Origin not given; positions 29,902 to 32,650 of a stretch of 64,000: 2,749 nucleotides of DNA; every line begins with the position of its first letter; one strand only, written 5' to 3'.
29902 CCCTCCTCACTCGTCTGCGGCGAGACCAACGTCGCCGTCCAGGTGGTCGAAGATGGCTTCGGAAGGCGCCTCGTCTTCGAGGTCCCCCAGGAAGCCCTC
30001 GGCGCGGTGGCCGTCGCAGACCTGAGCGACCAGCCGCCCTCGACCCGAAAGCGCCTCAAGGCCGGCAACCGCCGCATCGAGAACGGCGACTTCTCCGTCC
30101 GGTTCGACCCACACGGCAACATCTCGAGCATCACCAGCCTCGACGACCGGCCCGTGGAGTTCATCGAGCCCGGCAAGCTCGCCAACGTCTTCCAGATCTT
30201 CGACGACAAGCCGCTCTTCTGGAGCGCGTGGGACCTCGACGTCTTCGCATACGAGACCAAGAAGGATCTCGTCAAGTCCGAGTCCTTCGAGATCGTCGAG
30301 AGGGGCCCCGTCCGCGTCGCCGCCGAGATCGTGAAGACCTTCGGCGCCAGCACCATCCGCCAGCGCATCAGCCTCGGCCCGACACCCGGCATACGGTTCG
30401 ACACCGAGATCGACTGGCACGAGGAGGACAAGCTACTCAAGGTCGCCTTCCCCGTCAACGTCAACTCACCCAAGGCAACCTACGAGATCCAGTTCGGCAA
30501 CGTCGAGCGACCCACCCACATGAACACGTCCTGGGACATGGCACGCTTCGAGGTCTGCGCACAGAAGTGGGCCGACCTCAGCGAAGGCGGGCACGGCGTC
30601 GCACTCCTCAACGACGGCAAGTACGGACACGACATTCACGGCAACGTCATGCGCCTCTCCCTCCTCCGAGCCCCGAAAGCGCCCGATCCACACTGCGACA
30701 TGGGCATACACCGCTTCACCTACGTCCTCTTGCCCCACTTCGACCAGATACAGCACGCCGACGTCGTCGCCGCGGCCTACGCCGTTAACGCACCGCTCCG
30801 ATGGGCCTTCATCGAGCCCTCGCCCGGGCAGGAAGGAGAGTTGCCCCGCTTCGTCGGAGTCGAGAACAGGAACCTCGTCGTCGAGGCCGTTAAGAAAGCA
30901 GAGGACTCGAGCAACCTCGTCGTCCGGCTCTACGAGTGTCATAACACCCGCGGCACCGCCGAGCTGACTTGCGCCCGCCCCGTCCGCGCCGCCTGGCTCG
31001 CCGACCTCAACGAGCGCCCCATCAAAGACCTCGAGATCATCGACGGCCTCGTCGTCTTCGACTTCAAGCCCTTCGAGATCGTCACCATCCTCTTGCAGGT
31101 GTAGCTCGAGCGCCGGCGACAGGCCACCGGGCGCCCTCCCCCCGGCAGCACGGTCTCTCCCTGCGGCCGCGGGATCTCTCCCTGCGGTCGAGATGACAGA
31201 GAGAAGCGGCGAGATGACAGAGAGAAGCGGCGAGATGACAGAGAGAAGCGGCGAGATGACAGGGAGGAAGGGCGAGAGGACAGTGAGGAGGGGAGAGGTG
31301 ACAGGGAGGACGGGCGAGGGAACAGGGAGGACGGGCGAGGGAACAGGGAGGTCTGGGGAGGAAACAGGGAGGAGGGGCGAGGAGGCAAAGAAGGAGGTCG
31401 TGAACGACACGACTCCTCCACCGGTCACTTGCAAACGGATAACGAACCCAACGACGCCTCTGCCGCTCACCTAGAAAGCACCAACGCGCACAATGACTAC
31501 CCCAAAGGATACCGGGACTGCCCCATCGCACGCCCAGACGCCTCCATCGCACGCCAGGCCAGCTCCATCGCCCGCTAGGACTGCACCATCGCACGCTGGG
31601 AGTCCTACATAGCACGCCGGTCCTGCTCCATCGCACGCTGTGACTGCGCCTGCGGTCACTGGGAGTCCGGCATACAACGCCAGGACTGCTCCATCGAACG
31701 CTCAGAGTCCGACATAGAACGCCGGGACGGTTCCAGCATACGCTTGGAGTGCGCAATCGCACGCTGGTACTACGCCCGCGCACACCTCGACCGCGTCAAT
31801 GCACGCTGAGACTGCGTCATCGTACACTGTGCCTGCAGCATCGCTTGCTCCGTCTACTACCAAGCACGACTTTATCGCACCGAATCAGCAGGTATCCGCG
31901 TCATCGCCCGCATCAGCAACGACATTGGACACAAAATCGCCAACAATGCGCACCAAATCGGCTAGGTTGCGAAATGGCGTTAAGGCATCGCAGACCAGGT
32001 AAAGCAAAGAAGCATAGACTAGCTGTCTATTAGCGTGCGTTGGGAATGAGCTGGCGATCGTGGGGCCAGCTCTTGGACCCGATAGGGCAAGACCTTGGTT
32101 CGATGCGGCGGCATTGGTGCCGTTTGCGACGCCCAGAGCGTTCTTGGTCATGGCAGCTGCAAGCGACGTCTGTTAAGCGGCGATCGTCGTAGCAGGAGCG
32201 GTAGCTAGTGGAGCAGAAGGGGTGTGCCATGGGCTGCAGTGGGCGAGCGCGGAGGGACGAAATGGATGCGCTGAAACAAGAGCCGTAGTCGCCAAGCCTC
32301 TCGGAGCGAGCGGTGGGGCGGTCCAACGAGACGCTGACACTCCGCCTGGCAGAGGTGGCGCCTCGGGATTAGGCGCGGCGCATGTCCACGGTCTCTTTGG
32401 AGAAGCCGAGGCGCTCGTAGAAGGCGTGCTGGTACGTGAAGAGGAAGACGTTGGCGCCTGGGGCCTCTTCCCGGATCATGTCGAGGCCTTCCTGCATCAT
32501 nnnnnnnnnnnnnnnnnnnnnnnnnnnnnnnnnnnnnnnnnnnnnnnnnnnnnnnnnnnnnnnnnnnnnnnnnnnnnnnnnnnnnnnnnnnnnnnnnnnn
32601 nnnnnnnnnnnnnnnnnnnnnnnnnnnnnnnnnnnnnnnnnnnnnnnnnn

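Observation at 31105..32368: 1.26-kb gene-less gap between two convergent genes: possible decayed heptad-repeat gene or non-coding array locus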

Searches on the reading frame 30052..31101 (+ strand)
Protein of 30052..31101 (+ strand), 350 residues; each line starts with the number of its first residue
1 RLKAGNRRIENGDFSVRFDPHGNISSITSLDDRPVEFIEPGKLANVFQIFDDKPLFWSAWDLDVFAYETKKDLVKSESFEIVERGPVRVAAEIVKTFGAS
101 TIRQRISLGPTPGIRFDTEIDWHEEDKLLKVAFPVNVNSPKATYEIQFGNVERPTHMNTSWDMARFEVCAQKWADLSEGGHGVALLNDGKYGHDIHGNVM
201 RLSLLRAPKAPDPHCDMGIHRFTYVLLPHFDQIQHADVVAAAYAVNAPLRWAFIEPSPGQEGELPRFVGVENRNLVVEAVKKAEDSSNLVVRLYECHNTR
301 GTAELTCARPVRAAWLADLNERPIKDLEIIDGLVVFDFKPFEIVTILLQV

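Call 33: find_homologous_proteins(query=window:30052-31101:+, max_evalue=1e-40)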
Query window:30052-31101:+ (350 aa): 2476 proteins with E <= 1e-40 among 6396 candidates; the best 120 are listed.
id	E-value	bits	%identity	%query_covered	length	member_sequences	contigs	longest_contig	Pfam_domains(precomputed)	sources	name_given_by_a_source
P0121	4.7e-170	583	74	100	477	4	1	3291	PF09261.17,PF07748.20,PF17677.8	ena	-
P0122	1.6e-168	578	74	96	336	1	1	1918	PF07748.20,PF17677.8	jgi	jgi:alpha-mannosidase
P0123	1.9e-168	578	71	100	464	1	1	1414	PF07748.20,PF17677.8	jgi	jgi:alpha-mannosidase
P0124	2.2e-168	578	72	100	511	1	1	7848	PF09261.17,PF07748.20,PF17677.8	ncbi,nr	ncbi:MAG TPA: glycoside hydrolase family 38 C-terminal domain-containing protein, partial [Fimbriimo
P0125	3.0e-168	577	70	100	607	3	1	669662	PF09261.17,PF07748.20,PF01074.29,PF17677.8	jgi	-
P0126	7.9e-168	576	73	100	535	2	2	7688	PF09261.17,PF07748.20,PF17677.8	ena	-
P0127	1.4e-164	565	71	99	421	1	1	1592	PF07748.20,PF17677.8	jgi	jgi:alpha-mannosidase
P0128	1.7e-164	565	70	100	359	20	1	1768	PF07748.20,PF17677.8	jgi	jgi:alpha-mannosidase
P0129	6.8e-164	563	73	96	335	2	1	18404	PF07748.20,PF17677.8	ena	-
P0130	1.1e-162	559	69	100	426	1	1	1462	PF07748.20,PF17677.8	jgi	jgi:alpha-mannosidase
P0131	1.2e-160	552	67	100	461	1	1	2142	PF07748.20,PF17677.8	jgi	jgi:alpha-mannosidase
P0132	2.0e-159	548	69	99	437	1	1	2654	PF07748.20,PF17677.8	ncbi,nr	ncbi:MAG: hypothetical protein EON58_10980 [Alphaproteobacteria bacterium]|nr:MAG: hypothetical prot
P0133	4.0e-159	547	66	100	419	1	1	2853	PF07748.20,PF17677.8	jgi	jgi:alpha-mannosidase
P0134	1.3e-158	546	67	99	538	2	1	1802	PF09261.17,PF07748.20,PF17677.8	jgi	jgi:alpha-mannosidase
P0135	5.3e-157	540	66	100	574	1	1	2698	PF09261.17,PF07748.20,PF17677.8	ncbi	-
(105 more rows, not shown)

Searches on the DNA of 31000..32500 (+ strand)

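Call 20: search_rna_families(source=window, start=31000, end=32500, threshold=evalue, max_evalue=10)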
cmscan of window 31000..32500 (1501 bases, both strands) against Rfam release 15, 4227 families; matches with E-value up to 10: 2.
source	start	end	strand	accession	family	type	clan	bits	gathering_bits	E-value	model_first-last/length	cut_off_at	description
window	31386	31449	-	RF02056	STnc390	Gene; sRNA;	-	18.5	50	0.68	1-60/60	no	Salmonella sRNA STnc390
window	31368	31391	+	RF01276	sR53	Gene; snRNA; snoRNA; CD-box;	-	12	49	8.7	37-60/60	no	Small nucleolar RNA sR53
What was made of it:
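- On Known structured RNA (Rfam): Only sub-threshold chance hits were found (call 20).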

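Call 36: search_dna_similar(query=window:31105-32368:+, collection=plasmids, mode=distant, max_evalue=0.01, max_rows=15)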
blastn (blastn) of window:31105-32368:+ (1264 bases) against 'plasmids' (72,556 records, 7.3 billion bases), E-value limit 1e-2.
No match.

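Call 37: search_dna_similar(query=window:31105-32368:+, collection=phages, mode=distant, max_evalue=0.01, max_rows=15)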
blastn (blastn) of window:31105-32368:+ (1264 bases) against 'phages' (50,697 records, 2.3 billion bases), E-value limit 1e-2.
No match.
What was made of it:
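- Closest known: Iteron arrays of plasmid/phage origins and type II/III partition centromeres. Different: There is no match in plasmid or phage collections (calls 36, 37).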

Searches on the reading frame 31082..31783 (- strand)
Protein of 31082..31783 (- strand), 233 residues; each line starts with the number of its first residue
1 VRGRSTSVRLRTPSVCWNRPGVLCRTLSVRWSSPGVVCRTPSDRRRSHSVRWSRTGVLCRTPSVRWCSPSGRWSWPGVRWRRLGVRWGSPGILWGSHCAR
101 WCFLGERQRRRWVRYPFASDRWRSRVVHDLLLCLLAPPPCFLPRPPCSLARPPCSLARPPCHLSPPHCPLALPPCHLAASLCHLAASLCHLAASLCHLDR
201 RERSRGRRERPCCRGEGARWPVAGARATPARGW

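Call 11: search_protein_families(library=pfam, proteins=[window:31082-31783:-], max_evalue=0.01)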
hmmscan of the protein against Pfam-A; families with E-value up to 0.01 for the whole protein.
window:31082-31783:- (233 aa): 0 families

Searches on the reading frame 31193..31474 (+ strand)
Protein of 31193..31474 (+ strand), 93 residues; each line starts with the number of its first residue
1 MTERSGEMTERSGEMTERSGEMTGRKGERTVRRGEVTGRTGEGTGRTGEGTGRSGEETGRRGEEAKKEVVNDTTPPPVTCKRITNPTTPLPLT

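Call 11: search_protein_families(library=pfam, proteins=[window:31193-31474:+], max_evalue=0.01)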
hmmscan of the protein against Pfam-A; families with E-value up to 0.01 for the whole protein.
window:31193-31474:+ (93 aa): 0 families

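Call 38: list_cluster_members(proteins=[window:31193-31474:+, window:31885-32151:-, window:31082-31783:-, window:31749-32033:+, window:32030-32326:-, window:31471-31677:-, window:31799-32002:+, window:31429-31578:+, window:30939-31421:-, window:31702-31863:-])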
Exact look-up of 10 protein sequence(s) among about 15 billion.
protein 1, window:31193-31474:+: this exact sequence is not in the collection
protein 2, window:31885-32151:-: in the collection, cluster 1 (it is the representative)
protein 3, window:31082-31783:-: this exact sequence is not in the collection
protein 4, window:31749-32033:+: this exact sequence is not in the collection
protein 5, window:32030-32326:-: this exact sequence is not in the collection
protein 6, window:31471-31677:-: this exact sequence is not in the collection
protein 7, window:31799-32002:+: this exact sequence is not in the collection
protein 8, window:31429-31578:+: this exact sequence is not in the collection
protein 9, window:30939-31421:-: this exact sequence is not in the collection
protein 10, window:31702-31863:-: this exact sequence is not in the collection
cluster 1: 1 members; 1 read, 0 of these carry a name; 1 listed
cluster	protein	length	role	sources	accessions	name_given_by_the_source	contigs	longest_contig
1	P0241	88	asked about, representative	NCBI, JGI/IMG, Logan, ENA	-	-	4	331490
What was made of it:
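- Tried and rejected: Only the 88-aa ORF is on record, as a singleton (call 38).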

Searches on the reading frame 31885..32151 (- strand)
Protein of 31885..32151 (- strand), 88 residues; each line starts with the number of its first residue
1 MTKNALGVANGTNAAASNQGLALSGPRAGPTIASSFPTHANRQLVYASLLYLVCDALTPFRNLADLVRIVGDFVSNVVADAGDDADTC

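Call 11: search_protein_families(library=pfam, proteins=[window:31885-32151:-], max_evalue=0.01)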
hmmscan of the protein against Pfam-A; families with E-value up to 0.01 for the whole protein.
window:31885-32151:- (88 aa): 0 families

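Call 76: search_protein_representatives(protein=window:31885-32151:-)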
Query: 88 residues. Proteins with E-value up to 0.001 (for the whole library): 1; up to 1e-10: 1; up to 1e-30: 1. The best 1 are listed.
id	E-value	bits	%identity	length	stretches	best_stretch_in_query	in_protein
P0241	2.5e-50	184.0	100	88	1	1-88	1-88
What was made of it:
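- On Repeat-protein gene or pseudogene: HMMER against 1.84 billion representatives finds only the ORF itself (call 76).
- The ORF is an orphan (call 76).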

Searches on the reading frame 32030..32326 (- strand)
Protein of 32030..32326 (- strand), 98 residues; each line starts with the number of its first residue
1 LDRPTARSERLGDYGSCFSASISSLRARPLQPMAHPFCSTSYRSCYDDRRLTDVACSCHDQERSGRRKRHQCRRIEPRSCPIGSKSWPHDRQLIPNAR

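Call 11: search_protein_families(library=pfam, proteins=[window:32030-32326:-], max_evalue=0.01)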
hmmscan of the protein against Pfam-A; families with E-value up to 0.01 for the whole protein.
window:32030-32326:- (98 aa): 0 families

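Call 88: search_protein_families(library=pfam, proteins=[window:32033-32326:-], max_evalue=1)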
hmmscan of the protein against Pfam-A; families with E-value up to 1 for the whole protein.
seq(98 aa): 0 families
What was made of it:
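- On Repeat-protein gene or pseudogene: Pfam finds none (calls 11, 88).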
